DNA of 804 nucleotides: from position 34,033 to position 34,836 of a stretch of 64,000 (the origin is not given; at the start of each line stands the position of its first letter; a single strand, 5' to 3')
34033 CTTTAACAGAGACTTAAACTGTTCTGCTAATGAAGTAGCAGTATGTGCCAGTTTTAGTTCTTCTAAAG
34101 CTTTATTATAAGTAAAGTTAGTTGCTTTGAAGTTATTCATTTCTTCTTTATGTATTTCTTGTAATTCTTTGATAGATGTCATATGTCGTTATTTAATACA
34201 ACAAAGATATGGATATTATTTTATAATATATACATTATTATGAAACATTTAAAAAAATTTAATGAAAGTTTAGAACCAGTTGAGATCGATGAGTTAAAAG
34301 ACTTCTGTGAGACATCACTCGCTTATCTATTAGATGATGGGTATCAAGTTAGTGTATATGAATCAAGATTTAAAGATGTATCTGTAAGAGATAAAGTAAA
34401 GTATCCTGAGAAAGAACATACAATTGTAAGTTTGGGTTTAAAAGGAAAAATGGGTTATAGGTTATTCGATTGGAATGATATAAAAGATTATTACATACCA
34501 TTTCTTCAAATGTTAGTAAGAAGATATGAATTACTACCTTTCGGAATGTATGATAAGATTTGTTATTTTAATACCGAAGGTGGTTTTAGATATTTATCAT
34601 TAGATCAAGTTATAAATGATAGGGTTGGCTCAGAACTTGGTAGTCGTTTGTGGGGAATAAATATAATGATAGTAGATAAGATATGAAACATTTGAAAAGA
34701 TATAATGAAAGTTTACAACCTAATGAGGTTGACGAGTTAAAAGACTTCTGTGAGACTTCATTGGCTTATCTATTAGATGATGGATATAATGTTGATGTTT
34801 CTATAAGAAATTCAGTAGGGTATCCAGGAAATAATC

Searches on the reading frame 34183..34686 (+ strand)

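Call 71: search_protein_families(library=pfam, proteins=[window:34183-34686:+], max_evalue=0.1)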
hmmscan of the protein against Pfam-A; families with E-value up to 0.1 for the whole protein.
window:34183-34686:+ (167 aa): 2 families
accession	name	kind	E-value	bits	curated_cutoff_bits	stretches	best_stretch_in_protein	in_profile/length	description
PF02186.21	TFIIE_beta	-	0.065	13.9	28.1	0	13-46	2-32/66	TFIIE beta subunit core domain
PF24719.1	Imm33-like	-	0.068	13.5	27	0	17-66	49-100/103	Imm33-like domain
